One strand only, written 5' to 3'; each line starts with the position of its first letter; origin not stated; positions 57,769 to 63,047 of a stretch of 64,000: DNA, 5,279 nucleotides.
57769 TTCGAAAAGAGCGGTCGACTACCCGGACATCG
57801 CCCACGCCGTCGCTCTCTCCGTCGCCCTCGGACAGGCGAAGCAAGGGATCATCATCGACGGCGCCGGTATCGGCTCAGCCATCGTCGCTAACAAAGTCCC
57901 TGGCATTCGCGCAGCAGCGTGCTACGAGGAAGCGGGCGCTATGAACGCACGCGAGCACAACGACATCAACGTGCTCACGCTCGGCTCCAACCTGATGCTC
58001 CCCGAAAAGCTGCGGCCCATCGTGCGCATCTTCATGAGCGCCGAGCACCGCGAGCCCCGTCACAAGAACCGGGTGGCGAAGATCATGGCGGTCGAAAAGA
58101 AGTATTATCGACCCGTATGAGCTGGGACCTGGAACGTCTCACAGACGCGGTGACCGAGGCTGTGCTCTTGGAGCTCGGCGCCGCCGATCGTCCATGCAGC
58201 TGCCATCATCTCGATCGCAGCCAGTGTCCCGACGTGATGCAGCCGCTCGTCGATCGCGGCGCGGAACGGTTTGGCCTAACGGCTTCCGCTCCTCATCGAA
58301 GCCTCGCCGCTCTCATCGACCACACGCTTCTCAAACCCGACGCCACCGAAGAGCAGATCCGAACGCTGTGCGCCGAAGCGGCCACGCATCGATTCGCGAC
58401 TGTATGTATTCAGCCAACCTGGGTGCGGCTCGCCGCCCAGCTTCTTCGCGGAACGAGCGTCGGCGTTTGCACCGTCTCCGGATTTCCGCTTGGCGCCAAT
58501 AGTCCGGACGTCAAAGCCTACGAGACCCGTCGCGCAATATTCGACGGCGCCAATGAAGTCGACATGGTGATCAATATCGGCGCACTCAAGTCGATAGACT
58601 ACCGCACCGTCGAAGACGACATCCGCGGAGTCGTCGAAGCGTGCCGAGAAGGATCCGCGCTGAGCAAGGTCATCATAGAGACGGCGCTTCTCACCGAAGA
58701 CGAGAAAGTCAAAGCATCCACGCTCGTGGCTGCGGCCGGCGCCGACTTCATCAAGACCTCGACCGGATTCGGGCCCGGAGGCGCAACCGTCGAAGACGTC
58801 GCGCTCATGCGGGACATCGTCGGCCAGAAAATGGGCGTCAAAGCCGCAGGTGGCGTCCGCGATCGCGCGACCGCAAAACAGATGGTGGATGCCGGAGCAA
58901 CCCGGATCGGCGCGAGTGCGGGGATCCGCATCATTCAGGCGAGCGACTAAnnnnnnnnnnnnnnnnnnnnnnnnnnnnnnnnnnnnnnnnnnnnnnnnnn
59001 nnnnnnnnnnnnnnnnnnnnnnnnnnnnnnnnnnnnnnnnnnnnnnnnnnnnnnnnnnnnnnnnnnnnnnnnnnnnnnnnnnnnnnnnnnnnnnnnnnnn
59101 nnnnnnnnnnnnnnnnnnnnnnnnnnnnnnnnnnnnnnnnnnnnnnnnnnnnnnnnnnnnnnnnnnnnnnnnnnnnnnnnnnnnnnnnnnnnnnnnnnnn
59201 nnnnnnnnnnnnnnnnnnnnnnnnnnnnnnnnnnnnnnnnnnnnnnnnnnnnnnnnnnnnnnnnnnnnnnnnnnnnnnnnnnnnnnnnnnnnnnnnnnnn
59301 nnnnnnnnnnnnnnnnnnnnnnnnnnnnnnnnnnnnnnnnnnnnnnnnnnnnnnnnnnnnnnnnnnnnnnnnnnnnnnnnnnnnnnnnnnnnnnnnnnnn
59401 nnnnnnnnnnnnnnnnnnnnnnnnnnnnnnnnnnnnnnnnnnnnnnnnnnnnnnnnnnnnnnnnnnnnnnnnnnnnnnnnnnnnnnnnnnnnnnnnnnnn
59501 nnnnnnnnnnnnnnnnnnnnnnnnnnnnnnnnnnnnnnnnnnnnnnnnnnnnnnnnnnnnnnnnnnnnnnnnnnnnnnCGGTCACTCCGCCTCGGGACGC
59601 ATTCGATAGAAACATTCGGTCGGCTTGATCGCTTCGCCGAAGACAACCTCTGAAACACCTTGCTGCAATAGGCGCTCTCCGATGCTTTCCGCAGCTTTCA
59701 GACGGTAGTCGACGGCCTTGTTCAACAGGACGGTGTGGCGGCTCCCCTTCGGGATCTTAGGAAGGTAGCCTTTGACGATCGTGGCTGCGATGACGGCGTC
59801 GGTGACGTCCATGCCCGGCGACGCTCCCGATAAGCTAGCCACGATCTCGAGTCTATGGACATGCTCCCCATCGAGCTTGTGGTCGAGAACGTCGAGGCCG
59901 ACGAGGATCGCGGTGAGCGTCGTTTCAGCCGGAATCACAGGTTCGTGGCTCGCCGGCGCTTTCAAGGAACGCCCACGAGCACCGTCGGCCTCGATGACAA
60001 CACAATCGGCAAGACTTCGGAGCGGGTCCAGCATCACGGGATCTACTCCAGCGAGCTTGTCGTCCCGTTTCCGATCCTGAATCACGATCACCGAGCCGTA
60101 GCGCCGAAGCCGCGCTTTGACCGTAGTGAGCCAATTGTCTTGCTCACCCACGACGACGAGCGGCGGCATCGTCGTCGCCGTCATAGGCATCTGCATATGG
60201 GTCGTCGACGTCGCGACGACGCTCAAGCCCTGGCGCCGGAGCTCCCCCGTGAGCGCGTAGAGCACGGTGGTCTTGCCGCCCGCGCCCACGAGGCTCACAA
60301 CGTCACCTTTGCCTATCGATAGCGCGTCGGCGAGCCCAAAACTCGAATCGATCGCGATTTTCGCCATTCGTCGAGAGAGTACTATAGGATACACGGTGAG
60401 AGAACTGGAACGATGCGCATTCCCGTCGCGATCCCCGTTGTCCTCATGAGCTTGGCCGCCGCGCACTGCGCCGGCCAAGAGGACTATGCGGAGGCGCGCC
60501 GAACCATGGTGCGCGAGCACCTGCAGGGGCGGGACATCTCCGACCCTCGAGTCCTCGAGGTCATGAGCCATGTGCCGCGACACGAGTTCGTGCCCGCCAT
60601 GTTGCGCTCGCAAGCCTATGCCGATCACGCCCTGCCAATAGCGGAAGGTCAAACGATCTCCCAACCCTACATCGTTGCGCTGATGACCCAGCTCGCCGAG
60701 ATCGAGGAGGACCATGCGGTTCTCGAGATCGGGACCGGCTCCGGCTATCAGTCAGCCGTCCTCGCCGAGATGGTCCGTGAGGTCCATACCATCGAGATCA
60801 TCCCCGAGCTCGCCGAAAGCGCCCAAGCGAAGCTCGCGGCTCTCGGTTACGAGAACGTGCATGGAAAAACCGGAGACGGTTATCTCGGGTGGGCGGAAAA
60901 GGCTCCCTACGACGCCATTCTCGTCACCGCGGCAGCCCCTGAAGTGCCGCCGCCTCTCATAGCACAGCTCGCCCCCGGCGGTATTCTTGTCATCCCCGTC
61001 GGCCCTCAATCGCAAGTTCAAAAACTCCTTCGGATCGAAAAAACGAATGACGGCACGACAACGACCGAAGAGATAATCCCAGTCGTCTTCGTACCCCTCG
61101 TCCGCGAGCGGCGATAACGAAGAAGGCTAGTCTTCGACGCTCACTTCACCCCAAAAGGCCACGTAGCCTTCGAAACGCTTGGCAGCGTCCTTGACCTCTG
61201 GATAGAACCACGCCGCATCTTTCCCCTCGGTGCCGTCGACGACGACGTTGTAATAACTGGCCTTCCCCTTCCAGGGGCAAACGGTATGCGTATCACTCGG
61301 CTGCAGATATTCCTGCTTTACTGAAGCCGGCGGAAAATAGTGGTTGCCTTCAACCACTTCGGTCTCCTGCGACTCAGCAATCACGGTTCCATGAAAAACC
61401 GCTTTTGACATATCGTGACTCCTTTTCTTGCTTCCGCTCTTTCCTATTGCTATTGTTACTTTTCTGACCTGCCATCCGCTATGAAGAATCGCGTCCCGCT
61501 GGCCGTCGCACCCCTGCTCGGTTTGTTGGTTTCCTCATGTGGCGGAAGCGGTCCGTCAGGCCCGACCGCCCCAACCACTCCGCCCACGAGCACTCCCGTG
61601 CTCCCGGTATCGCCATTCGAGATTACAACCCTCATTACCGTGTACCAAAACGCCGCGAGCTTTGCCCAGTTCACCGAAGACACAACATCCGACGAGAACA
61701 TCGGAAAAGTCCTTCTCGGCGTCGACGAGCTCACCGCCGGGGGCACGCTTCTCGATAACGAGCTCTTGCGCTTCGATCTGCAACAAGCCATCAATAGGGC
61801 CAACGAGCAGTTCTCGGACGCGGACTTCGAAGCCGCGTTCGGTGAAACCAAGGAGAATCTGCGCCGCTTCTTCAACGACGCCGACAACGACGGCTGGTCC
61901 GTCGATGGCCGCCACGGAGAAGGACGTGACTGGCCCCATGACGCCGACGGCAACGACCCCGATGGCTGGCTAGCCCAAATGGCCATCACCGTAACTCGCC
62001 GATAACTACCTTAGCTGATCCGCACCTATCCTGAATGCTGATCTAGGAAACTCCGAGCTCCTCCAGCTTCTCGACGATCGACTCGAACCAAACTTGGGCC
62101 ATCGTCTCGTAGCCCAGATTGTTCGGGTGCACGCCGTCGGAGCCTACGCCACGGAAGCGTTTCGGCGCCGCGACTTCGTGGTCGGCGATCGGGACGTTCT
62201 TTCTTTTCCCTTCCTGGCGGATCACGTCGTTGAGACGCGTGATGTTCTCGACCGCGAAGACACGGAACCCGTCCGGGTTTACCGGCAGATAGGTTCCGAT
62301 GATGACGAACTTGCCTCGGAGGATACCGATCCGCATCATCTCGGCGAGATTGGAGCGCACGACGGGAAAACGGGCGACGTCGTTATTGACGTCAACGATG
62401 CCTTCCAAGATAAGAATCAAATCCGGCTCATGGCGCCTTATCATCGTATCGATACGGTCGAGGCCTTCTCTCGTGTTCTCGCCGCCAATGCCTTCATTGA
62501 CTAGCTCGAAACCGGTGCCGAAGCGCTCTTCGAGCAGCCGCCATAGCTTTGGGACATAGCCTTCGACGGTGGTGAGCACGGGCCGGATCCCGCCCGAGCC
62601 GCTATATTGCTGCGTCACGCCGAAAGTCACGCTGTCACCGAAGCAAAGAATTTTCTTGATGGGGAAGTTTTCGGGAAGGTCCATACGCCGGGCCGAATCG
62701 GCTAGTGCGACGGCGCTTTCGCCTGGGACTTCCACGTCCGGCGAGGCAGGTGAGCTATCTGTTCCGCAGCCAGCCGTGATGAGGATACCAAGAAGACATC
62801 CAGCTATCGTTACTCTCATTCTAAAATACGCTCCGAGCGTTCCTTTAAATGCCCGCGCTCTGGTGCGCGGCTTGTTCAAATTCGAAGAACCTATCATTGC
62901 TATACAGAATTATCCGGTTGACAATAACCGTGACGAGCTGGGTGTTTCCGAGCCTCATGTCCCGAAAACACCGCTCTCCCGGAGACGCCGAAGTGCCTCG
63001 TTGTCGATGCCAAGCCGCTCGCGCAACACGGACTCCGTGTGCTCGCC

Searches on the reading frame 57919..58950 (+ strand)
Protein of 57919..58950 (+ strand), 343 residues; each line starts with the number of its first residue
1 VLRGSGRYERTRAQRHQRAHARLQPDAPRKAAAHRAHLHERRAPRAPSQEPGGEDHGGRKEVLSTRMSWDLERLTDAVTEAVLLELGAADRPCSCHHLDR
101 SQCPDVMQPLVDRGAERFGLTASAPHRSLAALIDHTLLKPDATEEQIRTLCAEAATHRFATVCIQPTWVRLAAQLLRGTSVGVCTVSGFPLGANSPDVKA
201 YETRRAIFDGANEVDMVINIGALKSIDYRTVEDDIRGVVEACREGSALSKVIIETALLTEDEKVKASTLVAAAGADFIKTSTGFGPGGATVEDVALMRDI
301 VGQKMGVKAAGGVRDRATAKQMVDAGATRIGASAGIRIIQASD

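Call 27: search_protein_families(library=pfam, proteins=[window:57919-58950:+], max_evalue=0.00001)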
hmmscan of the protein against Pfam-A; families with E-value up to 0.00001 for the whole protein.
window:57919-58950:+ (343 aa): 1 family
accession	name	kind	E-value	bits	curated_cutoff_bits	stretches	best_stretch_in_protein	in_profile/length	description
PF01791.15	DeoC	-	5.4e-18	65.9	23.8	1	132-338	5-226/229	DeoC/LacD family aldolase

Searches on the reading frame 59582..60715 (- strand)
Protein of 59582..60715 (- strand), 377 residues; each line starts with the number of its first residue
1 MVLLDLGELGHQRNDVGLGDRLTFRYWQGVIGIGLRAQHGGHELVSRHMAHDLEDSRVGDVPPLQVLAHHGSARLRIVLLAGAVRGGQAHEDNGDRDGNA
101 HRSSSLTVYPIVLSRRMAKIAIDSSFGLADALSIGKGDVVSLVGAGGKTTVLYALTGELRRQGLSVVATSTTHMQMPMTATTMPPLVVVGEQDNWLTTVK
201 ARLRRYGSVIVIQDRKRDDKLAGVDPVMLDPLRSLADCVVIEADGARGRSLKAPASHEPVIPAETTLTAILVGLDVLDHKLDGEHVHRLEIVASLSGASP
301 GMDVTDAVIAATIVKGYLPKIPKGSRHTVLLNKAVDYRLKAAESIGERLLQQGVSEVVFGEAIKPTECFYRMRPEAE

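Call 27: search_protein_families(library=pfam, proteins=[window:59582-60715:-], max_evalue=0.00001)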
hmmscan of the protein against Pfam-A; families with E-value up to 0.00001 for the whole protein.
window:59582-60715:- (377 aa): 1 family
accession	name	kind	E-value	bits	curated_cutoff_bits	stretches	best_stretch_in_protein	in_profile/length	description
PF19842.5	YqeC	-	1e-40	139.7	27.6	1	140-290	1-145/145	YqeC protein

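Call 43: search_protein_families(library=ncbifam, proteins=[window:59582-60715:-], max_evalue=0.00001)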
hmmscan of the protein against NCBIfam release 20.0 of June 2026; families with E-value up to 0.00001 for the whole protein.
window:59582-60715:- (377 aa): 1 family
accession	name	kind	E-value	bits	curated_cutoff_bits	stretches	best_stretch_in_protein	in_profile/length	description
TIGR03172.2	TIGR03172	equivalog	4.9e-45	153.9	73.05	1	139-351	1-208/209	selenium cofactor biosynthesis protein YqeC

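Call 78: find_encoding_contigs(protein=window:59582-60715:-, flank=10000, max_places=3)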
Protein window:59582-60715:- (377 aa): no gene with exactly this product is on record in the collection.

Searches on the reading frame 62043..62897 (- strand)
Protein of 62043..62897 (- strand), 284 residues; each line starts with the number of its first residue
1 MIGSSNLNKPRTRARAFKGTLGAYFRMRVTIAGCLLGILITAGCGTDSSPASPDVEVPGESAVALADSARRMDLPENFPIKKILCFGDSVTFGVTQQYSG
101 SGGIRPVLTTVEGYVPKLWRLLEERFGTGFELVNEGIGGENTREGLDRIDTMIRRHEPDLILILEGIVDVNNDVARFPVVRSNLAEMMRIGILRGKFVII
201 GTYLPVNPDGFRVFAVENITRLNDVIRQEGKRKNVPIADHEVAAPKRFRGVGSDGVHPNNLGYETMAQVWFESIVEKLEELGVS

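Call 27: search_protein_families(library=pfam, proteins=[window:62043-62897:-], max_evalue=0.00001)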
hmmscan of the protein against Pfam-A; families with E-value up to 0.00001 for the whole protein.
window:62043-62897:- (284 aa): 2 families
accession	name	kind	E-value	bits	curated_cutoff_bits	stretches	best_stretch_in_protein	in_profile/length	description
PF13472.12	Lipase_GDSL_2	-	8e-21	75.8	32.9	1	85-264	1-177/178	GDSL-like Lipase/Acylhydrolase family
PF00657.28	Lipase_GDSL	-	4.4e-09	37.2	23.6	1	83-268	1-206/208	GDSL-like Lipase/Acylhydrolase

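Call 79: find_encoding_contigs(protein=window:62043-62897:-, flank=10000, max_places=3)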
Protein window:62043-62897:- (284 aa): no gene with exactly this product is on record in the collection.
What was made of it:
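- Tried and rejected: Look-ups of the YqeC and GDSL ORFs failed because the called start codons differ (calls 78, 79).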
